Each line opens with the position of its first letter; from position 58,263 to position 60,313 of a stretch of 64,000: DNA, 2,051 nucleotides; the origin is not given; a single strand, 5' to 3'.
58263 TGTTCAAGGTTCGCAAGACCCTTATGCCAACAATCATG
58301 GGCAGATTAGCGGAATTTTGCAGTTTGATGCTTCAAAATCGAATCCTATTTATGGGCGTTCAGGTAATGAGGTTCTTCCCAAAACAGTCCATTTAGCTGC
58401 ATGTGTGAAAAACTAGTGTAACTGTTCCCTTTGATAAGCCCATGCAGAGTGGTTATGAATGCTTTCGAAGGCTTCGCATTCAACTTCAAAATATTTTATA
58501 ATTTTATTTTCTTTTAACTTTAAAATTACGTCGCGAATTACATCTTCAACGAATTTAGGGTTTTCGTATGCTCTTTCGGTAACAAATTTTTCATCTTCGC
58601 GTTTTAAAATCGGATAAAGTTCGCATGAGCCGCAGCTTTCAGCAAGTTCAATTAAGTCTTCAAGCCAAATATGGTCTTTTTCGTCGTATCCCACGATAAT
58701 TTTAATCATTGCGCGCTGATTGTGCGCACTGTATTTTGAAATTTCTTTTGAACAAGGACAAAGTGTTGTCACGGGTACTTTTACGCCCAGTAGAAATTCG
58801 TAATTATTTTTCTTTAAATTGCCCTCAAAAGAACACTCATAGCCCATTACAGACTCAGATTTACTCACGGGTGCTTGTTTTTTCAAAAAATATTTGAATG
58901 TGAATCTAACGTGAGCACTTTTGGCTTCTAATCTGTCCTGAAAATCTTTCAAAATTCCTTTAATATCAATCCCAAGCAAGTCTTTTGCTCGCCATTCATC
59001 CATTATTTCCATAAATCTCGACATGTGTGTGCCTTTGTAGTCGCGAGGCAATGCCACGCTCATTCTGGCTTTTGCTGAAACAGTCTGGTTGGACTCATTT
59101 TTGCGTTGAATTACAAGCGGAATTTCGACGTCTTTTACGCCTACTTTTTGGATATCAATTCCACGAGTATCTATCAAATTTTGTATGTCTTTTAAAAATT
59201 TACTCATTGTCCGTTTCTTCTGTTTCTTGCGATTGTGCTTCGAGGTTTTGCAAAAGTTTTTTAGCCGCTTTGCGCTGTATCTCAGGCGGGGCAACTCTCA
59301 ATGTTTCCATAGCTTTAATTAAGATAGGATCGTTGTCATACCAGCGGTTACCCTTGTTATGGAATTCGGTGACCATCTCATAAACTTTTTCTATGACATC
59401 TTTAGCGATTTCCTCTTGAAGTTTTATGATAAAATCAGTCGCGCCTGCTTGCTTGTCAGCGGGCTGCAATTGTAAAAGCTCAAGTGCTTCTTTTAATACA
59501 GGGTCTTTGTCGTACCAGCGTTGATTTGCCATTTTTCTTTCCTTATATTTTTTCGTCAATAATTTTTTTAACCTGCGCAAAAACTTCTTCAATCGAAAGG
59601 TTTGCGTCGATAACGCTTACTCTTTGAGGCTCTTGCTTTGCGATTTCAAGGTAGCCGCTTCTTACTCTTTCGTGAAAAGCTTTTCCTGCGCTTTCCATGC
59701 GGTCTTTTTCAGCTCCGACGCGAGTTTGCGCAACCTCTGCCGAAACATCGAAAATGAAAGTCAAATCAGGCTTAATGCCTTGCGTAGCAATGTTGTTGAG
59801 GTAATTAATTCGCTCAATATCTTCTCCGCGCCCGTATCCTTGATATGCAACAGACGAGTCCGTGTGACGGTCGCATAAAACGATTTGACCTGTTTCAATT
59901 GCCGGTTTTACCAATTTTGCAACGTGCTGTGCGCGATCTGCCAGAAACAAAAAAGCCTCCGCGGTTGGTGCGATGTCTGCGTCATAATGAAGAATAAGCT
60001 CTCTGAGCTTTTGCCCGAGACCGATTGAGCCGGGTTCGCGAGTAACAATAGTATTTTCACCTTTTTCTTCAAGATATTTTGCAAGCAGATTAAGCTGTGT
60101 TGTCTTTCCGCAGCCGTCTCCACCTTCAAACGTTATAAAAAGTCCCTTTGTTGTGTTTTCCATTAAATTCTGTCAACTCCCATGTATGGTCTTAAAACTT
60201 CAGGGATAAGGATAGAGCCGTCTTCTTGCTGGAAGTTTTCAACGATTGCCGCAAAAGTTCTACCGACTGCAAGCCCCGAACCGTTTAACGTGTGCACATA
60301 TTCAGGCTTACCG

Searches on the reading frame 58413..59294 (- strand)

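Call 25: search_protein_families(library=pfam, proteins=[window:58413-59294:-], max_evalue=0.001)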
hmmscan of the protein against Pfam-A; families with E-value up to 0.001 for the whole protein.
window:58413-59294:- (293 aa): 1 family
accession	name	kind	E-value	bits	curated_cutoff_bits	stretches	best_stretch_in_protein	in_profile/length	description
PF02649.19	GCHY-1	-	3.4e-92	309.1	25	1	34-286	1-260/260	Type I GTP cyclohydrolase folE2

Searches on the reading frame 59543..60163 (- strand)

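Call 25: search_protein_families(library=pfam, proteins=[window:59543-60163:-], max_evalue=0.001)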
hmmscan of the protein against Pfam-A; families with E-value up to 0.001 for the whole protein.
window:59543-60163:- (206 aa): 2 families
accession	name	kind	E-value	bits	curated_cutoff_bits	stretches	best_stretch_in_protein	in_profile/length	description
PF02223.23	Thymidylate_kin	-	4.1e-49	167.2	27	1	12-197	1-184/185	Thymidylate kinase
PF13521.12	AAA_28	-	1.8e-09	38.5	27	1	10-172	2-147/164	AAA domain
